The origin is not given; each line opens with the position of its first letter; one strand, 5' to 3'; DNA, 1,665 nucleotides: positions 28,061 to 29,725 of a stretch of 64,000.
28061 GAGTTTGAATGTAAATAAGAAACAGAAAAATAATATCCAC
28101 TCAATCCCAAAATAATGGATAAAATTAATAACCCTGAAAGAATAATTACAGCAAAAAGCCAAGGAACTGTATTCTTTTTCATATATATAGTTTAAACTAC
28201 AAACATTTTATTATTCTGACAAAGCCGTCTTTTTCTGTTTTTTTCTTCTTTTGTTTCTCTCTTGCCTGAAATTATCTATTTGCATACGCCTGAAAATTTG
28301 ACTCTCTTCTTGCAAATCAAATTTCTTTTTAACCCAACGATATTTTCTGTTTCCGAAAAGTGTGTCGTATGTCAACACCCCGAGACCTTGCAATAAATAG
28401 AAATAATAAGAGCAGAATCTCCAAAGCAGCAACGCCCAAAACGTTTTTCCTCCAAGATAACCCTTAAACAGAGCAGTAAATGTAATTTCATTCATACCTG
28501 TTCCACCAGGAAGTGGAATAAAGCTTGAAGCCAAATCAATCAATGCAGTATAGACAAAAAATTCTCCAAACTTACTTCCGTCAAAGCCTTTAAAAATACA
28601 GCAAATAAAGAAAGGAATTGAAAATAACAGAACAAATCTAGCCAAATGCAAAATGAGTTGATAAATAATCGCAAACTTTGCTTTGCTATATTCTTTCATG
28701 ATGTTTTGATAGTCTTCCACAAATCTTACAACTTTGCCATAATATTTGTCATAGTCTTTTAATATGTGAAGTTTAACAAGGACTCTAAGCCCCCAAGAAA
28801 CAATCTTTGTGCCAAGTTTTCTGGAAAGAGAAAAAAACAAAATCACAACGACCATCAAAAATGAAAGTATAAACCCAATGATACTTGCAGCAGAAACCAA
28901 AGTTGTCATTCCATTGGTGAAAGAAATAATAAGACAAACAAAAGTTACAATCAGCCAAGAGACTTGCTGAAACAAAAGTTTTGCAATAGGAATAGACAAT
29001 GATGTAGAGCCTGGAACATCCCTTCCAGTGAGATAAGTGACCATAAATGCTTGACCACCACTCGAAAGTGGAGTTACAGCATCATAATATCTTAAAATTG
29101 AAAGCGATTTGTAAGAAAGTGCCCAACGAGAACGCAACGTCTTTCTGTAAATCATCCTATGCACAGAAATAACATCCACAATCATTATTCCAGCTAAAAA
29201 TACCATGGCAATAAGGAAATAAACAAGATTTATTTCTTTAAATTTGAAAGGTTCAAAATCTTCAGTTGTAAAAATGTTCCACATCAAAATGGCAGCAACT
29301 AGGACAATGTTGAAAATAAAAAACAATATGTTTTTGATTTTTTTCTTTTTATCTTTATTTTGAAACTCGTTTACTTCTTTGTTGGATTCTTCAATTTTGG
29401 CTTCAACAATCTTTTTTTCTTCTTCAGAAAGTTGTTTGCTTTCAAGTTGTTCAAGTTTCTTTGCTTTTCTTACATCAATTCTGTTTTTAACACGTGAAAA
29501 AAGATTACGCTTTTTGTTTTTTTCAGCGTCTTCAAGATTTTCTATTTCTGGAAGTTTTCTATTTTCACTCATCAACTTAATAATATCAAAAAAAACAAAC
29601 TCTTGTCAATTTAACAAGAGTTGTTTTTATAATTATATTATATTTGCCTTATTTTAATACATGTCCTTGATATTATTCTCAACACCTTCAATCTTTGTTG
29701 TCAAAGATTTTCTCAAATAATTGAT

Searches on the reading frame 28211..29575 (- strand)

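Call 11: search_protein_families(library=pfam, proteins=[window:28211-29575:-], max_evalue=0.001)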
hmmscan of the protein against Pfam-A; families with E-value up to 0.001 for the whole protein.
window:28211-29575:- (454 aa): 2 families
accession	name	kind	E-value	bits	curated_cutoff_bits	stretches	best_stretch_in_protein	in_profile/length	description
PF03706.18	LPG_synthase_TM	-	5.3e-19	69.2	33.4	1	91-397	5-302/302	Lysylphosphatidylglycerol synthase TM region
PF20990.2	DUF2207_C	-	0.00089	19.5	33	1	12-146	68-193/247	Predicted membrane protein (DUF2207) C-terminal domain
